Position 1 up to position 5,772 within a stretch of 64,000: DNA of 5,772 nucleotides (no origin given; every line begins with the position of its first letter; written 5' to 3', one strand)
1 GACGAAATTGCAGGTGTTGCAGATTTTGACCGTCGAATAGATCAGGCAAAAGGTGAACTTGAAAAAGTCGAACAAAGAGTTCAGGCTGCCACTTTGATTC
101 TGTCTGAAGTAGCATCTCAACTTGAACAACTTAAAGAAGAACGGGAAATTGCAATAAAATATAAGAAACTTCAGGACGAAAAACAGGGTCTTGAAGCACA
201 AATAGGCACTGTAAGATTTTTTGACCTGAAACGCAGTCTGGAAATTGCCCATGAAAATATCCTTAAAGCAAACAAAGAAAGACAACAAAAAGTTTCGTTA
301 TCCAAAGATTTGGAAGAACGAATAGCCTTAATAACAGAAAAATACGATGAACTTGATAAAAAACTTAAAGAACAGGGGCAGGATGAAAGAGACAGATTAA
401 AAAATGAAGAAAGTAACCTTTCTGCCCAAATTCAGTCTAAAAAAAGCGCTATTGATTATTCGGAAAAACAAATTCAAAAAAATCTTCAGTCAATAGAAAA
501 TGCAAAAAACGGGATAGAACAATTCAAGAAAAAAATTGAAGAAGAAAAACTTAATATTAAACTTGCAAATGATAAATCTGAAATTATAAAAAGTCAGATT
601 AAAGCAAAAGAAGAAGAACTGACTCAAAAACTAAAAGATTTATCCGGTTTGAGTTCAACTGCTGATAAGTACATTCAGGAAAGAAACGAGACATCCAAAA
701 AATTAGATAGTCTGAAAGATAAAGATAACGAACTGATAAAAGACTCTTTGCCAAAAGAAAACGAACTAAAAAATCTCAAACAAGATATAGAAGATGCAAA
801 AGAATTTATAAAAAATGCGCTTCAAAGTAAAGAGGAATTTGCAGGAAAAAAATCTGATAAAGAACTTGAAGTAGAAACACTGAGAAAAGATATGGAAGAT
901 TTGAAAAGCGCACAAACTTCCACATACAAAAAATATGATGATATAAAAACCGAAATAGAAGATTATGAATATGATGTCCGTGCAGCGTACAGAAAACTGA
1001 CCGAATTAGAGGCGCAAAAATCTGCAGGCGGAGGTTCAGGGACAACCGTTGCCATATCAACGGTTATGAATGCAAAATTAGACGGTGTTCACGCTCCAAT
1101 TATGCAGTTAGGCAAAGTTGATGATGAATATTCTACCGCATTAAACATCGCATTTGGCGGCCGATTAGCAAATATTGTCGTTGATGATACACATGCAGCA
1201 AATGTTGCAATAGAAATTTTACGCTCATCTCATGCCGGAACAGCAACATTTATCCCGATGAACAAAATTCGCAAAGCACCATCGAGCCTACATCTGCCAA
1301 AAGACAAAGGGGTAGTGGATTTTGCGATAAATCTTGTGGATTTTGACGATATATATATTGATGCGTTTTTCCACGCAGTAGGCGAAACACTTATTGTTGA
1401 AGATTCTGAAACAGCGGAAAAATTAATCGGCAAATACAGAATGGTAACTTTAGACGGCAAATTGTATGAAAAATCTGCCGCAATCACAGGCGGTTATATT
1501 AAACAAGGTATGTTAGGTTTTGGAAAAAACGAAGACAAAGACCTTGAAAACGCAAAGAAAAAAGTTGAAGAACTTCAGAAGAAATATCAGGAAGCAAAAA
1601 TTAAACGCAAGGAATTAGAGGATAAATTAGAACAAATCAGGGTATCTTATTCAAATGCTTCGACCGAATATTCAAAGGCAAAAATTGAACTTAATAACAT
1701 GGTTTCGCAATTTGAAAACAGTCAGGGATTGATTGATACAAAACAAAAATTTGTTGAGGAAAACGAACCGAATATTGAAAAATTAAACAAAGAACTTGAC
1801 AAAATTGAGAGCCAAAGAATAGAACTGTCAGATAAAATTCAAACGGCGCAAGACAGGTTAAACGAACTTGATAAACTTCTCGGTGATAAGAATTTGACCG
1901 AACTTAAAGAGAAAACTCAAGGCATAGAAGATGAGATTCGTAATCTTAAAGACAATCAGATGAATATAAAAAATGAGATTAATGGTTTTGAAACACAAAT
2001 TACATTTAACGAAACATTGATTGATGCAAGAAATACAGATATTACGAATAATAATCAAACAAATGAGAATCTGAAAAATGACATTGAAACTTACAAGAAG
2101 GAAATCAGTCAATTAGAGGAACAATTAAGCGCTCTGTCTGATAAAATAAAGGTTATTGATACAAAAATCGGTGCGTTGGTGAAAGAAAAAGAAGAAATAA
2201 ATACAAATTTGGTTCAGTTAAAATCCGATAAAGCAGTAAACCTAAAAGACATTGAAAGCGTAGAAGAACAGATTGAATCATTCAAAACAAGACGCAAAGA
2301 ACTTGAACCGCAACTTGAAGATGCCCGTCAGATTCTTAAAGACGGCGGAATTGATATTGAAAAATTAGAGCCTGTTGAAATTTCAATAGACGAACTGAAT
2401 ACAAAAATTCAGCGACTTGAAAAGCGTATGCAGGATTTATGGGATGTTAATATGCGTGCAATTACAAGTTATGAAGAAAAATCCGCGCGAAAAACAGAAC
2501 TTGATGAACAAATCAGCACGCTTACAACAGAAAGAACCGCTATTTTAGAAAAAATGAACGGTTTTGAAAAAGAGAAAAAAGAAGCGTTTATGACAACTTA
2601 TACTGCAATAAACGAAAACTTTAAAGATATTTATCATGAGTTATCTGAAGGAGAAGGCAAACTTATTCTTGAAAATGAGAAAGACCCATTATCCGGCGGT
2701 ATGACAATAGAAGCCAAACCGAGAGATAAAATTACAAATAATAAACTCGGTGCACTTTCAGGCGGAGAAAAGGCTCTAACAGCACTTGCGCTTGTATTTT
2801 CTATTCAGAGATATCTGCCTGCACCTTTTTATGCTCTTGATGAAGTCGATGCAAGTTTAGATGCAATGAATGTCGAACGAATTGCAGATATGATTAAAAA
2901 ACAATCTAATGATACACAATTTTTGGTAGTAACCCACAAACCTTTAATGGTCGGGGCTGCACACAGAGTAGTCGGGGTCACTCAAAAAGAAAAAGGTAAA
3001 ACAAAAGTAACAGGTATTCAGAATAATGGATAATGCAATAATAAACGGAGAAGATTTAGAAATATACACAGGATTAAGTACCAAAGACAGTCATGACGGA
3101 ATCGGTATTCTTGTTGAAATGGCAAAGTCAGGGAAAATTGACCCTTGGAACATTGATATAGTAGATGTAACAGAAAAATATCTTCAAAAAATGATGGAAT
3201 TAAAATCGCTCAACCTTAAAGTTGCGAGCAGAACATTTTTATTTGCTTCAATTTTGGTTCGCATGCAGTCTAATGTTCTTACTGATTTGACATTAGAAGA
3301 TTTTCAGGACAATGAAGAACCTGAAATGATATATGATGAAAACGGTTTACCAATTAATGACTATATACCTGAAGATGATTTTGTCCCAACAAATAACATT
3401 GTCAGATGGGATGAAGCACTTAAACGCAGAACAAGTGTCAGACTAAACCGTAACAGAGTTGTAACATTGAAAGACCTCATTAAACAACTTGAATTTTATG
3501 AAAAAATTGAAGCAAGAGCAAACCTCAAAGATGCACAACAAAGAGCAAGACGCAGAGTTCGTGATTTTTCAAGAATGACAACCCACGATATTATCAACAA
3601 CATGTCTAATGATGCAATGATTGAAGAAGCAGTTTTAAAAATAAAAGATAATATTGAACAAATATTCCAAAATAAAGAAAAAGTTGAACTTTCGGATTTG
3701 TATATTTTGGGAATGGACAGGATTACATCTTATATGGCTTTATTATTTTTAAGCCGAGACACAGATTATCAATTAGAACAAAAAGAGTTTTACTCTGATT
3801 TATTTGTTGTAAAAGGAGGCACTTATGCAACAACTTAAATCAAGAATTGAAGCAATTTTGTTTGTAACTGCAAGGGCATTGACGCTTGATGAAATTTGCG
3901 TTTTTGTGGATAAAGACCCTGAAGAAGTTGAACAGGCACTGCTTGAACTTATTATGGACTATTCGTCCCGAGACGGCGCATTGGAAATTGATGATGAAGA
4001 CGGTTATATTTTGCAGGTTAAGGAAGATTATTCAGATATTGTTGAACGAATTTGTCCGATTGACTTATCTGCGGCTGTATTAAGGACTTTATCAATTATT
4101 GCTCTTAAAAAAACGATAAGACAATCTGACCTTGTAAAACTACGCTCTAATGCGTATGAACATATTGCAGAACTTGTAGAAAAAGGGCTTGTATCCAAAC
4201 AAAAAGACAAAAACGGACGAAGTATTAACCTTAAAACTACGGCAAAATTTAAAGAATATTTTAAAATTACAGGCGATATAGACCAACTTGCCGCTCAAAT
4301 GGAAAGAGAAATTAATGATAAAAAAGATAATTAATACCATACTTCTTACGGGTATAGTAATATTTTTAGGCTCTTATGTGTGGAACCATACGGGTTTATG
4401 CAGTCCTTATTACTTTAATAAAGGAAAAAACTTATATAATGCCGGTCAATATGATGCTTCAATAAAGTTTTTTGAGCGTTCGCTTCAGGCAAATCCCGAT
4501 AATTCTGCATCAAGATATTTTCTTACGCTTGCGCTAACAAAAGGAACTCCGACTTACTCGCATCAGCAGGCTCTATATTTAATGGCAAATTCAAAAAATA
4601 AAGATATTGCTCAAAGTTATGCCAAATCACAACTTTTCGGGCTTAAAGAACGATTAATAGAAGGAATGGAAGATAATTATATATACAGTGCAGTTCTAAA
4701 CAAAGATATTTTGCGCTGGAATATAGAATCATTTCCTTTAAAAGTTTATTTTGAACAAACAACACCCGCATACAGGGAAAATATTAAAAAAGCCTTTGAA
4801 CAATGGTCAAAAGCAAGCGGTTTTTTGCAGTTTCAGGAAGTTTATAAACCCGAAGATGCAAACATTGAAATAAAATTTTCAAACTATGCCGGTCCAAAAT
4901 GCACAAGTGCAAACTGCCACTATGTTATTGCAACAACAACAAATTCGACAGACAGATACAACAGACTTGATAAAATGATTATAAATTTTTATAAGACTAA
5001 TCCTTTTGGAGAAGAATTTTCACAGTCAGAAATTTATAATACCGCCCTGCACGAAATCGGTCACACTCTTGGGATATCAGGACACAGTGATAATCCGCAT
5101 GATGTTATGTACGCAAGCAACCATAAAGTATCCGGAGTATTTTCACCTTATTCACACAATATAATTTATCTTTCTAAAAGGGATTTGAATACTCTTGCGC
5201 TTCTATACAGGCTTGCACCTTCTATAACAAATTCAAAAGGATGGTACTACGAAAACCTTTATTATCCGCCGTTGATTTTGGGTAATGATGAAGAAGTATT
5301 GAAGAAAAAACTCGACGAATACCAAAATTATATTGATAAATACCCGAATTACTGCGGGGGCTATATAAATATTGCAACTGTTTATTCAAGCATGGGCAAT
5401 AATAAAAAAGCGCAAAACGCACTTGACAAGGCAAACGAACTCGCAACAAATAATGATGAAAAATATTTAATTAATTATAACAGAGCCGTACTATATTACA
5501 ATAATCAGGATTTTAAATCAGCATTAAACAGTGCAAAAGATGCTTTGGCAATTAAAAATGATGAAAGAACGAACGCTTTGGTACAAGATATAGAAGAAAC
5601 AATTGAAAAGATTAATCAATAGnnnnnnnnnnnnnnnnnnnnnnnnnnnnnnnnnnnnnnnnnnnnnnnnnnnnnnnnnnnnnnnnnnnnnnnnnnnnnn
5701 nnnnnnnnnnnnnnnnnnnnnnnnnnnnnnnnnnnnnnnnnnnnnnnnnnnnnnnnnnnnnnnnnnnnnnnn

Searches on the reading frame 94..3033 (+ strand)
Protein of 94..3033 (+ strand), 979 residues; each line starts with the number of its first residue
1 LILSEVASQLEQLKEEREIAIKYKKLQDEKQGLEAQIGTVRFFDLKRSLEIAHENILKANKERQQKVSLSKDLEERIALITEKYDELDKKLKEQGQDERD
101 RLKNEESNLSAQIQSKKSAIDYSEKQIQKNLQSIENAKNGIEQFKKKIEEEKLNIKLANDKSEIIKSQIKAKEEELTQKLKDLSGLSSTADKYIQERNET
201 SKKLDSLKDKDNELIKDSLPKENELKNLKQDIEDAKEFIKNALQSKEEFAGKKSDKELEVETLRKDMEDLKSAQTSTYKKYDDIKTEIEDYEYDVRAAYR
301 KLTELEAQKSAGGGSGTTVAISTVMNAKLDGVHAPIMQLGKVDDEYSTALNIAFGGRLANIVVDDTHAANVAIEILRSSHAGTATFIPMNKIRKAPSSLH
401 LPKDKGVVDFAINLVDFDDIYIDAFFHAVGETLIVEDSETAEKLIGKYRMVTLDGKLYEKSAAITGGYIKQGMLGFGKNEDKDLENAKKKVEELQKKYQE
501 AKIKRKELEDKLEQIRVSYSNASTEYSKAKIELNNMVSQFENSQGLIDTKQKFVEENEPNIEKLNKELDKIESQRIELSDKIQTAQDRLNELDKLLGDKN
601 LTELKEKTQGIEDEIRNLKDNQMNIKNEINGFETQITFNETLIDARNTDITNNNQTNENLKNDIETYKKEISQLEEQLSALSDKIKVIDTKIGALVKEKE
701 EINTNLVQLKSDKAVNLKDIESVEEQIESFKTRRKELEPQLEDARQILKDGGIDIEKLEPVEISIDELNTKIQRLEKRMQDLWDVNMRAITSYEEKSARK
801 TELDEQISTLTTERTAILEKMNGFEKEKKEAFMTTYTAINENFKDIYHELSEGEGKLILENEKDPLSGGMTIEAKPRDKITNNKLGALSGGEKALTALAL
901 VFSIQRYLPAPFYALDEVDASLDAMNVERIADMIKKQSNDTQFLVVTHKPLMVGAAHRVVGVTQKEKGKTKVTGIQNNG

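Call 71: search_protein_families(library=pfam, proteins=[window:94-3033:+], max_evalue=0.00001)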
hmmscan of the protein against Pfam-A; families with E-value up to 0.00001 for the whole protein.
window:94-3033:+ (979 aa): 2 families
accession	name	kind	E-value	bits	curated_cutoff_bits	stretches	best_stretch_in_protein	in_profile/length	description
PF06470.18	SMC_hinge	-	2.5e-24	86.3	22.5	1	330-444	2-115/116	SMC proteins Flexible Hinge Domain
PF02463.25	SMC_N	-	8.8e-16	58.4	40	1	506-970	135-219/220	RecF/RecN/SMC N terminal domain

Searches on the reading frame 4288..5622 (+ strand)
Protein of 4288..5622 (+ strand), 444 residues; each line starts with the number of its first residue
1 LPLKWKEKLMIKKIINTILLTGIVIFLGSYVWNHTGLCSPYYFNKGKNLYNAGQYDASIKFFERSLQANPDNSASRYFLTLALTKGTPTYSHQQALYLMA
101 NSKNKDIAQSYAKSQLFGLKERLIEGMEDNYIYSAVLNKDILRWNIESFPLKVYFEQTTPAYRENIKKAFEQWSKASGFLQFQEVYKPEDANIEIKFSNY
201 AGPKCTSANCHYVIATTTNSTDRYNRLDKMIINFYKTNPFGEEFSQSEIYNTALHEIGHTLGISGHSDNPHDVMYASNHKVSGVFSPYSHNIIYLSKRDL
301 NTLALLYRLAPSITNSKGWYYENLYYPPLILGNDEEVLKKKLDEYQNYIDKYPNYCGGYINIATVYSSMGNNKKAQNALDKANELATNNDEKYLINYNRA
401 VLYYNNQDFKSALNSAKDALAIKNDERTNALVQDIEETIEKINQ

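Call 71: search_protein_families(library=pfam, proteins=[window:4288-5622:+], max_evalue=0.00001)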
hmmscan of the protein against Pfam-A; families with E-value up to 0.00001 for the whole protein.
window:4288-5622:+ (444 aa): 7 families
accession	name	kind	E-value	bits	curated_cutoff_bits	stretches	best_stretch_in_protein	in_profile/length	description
PF07719.23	TPR_2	-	3e-14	52.3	27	1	41-72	3-34/34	Tetratricopeptide repeat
PF00413.30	Peptidase_M10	-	6.8e-13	49.2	24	1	158-279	19-137/159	Matrixin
PF13181.12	TPR_8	-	1.6e-12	46.9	25.7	0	40-72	2-34/34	Tetratricopeptide repeat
PF00515.34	TPR_1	-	2.1e-10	40.4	27.8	0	41-72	3-34/34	Tetratricopeptide repeat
PF13424.12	TPR_12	-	5.4e-08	33.3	30.1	0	359-424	6-76/77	Tetratricopeptide repeat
PF14559.12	TPR_19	-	1.6e-06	28.8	25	0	52-80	4-32/68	Tetratricopeptide repeat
PF13432.12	TPR_16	-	1.7e-06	28.8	32.7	0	44-82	2-40/65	Tetratricopeptide repeat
